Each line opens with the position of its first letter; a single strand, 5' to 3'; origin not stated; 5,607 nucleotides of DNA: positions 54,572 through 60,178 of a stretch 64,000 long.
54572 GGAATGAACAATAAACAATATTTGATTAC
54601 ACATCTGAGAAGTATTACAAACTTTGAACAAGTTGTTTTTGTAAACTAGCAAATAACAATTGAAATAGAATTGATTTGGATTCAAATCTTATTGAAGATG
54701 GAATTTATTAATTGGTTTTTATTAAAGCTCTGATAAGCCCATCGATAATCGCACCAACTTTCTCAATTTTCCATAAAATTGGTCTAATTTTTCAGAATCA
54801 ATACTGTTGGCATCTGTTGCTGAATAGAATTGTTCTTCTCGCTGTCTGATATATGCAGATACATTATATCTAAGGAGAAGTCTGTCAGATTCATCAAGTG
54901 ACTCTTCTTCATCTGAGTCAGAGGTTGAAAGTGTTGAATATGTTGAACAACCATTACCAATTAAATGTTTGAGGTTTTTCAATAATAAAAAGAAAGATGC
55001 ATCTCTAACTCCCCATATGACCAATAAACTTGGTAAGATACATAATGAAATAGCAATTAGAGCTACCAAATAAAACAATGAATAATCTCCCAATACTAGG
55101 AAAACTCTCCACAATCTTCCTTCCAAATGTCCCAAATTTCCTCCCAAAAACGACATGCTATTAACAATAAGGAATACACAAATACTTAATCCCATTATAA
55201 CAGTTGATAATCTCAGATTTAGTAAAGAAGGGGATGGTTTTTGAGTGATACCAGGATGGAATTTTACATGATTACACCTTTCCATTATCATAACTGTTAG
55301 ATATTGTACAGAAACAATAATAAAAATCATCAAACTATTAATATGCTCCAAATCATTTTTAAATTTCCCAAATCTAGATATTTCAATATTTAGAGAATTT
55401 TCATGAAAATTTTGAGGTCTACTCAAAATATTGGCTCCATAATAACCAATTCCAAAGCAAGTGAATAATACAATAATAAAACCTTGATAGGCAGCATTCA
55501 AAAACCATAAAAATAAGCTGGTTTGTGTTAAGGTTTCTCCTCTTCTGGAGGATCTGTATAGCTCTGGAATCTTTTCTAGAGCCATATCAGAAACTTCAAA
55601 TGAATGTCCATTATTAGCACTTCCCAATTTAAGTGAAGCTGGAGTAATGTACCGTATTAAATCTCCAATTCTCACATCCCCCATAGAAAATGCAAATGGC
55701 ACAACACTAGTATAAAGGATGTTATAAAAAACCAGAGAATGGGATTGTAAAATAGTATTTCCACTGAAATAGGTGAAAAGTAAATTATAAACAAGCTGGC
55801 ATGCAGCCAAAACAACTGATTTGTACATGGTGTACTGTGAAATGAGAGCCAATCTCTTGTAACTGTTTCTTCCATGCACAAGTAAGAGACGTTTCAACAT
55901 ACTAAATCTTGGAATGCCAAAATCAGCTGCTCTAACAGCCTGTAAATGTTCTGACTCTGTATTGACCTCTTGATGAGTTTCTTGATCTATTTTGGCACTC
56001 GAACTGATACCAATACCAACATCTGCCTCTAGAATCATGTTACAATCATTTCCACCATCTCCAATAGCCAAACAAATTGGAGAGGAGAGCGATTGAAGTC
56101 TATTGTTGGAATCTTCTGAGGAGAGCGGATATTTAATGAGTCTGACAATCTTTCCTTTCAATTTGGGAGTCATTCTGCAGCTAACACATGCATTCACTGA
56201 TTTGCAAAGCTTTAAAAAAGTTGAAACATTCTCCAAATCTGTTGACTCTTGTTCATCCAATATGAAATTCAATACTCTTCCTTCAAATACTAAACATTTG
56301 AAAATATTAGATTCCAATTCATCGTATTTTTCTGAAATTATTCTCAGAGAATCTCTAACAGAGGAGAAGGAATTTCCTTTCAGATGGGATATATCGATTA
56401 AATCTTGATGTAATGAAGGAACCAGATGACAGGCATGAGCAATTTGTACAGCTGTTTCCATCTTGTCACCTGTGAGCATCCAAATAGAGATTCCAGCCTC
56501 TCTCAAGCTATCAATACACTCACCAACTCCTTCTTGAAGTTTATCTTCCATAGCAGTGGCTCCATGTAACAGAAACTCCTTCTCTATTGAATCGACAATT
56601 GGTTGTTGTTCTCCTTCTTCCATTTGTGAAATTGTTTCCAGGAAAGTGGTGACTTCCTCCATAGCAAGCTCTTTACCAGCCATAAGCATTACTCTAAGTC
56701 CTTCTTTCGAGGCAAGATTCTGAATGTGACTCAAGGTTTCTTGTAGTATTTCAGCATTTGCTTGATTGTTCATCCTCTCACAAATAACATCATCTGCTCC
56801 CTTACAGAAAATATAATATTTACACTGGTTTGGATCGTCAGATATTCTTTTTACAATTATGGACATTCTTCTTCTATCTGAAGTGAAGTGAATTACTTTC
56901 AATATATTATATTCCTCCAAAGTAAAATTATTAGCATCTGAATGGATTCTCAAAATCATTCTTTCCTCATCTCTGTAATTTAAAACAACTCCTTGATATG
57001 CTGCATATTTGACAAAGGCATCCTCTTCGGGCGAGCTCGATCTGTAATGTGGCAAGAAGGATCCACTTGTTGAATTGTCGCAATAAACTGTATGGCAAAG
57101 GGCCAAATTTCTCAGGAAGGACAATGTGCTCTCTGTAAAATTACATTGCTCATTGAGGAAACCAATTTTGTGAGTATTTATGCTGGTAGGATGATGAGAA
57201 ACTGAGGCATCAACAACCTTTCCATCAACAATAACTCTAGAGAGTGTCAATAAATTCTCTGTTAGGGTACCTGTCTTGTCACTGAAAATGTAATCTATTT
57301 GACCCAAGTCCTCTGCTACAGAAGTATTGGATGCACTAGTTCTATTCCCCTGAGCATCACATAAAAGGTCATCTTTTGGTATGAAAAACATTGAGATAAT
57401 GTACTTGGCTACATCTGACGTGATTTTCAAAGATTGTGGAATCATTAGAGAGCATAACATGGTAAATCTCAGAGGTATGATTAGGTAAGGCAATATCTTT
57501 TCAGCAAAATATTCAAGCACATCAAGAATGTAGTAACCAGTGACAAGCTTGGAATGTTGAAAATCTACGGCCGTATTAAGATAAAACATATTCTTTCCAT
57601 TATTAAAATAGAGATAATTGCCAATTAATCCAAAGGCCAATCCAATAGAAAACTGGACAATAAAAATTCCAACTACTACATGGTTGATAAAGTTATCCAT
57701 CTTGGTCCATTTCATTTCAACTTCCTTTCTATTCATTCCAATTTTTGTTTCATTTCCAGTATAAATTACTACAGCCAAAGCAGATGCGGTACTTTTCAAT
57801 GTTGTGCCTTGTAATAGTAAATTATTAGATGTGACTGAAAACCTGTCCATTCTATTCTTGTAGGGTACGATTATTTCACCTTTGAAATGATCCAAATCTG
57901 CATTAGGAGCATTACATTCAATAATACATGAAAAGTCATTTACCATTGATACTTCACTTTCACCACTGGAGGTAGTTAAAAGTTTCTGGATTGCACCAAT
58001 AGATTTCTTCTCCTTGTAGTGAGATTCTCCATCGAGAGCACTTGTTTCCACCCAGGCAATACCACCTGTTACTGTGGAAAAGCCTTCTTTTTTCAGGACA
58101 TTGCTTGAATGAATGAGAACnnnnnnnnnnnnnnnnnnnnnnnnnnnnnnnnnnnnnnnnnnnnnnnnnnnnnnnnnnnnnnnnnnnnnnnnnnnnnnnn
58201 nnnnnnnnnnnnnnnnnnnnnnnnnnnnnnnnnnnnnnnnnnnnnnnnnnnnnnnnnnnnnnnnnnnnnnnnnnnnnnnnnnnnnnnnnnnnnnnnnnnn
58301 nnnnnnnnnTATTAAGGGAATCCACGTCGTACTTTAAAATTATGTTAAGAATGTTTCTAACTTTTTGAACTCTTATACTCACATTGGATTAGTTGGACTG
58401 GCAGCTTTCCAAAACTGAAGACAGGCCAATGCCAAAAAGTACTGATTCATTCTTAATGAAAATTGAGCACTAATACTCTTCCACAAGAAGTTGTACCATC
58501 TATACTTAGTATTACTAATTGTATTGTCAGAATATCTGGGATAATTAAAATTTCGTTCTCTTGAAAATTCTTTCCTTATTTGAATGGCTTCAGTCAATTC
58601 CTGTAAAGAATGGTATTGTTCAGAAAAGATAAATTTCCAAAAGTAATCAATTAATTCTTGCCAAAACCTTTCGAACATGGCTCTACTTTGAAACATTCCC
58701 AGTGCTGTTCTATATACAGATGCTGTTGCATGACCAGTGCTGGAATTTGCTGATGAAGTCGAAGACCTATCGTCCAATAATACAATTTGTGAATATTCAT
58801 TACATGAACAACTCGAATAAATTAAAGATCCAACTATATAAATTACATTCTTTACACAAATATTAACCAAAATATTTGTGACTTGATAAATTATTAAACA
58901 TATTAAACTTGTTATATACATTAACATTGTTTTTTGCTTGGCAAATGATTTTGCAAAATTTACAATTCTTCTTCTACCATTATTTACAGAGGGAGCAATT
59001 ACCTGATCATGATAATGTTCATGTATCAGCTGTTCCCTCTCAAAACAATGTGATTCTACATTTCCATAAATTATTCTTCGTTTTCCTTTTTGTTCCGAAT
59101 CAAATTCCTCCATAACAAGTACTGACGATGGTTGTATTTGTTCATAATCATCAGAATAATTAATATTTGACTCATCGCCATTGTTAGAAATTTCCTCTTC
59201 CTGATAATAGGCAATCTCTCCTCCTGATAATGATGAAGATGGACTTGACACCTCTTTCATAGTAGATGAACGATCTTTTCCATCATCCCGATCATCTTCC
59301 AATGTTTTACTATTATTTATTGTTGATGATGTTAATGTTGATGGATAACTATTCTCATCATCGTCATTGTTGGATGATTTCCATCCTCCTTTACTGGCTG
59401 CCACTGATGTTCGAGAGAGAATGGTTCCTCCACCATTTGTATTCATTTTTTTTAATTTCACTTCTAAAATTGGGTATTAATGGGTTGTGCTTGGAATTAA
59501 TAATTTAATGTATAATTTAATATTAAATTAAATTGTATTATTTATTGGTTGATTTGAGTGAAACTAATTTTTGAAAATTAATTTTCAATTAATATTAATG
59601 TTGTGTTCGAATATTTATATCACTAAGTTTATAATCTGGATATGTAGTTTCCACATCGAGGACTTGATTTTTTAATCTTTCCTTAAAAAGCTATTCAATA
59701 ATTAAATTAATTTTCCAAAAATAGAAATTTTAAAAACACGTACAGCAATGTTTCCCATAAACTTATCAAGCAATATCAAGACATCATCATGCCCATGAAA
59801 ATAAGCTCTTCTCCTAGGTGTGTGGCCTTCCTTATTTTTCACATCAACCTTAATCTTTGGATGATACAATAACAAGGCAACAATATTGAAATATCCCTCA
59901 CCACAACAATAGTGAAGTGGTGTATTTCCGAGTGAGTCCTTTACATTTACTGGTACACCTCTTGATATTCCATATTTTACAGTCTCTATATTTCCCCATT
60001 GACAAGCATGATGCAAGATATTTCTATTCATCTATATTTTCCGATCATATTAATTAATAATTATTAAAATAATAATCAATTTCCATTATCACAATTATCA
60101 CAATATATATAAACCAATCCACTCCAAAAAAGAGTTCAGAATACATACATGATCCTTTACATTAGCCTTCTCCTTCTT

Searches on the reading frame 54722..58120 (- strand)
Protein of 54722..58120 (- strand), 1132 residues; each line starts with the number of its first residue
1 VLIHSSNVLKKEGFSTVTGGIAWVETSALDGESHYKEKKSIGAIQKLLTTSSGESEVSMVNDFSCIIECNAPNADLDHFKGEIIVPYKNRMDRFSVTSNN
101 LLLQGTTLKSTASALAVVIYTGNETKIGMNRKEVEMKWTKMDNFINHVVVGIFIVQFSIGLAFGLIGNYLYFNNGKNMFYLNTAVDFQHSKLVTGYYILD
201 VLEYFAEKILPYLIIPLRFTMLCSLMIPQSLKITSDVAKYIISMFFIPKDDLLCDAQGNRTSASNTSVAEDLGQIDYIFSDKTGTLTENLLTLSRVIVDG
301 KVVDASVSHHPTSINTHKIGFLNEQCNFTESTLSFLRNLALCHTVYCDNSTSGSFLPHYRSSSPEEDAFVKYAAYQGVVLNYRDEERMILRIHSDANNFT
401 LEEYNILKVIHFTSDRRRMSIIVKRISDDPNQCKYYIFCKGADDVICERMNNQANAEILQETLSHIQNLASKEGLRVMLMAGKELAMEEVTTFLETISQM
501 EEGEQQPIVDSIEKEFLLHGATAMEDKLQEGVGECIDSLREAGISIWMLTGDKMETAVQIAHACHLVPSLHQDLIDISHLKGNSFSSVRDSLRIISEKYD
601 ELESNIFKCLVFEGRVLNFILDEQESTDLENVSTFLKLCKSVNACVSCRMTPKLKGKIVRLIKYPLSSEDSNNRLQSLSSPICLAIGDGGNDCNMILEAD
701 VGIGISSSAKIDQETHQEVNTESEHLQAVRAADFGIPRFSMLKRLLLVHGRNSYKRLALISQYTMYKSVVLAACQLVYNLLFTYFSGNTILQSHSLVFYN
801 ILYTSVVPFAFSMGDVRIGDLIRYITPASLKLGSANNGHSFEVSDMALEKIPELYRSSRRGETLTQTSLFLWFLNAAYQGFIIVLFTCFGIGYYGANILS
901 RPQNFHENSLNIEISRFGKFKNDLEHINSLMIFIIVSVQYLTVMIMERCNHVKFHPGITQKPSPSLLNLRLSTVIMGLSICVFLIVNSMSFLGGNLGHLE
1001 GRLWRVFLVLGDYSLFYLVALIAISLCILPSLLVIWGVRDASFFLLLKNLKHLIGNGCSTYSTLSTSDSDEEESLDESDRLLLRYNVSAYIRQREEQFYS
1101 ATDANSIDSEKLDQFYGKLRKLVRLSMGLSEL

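Call 41: search_protein_families(library=pfam, proteins=[window:54722-58120:-], max_evalue=0.001)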
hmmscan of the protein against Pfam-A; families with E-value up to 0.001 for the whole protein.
window:54722-58120:- (1132 aa): 3 families
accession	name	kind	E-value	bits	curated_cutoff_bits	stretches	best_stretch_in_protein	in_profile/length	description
PF16212.11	PhoLip_ATPase_C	-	5.8e-36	125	28.3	1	729-1034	1-241/251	Phospholipid-translocating P-type ATPase C-terminal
PF00702.32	Hydrolase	-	3.4e-09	37.8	26.4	1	459-570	36-141/191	haloacid dehalogenase-like hydrolase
PF13246.12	Cation_ATPase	-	3.7e-09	36.9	21.7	1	363-450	22-88/91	Cation transport ATPase (P-type)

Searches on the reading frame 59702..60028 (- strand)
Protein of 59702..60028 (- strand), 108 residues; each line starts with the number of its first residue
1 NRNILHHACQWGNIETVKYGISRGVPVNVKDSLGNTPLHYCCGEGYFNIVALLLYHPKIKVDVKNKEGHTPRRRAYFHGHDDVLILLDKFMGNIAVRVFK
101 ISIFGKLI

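Call 41: search_protein_families(library=pfam, proteins=[window:59702-60028:-], max_evalue=0.001)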
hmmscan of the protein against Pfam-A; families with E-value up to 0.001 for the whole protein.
window:59702-60028:- (108 aa): 5 families
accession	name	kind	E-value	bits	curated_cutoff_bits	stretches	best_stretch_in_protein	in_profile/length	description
PF00023.36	Ank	-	3.5e-15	55.7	21.1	2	34-66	2-33/33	Ankyrin repeat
PF12796.13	Ank_2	-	2.2e-14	54.2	27.3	1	5-89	1-82/90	Ankyrin repeats (3 copies)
PF13637.12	Ank_4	-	5.5e-13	49.2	22.7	1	5-54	1-50/50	Ankyrin repeats (many copies)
PF13857.12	Ank_5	-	9.9e-11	42.2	27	2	23-73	4-54/56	Ankyrin repeats (many copies)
PF13606.12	Ank_3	-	2.4e-09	37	22.3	0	34-54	2-22/30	Ankyrin repeat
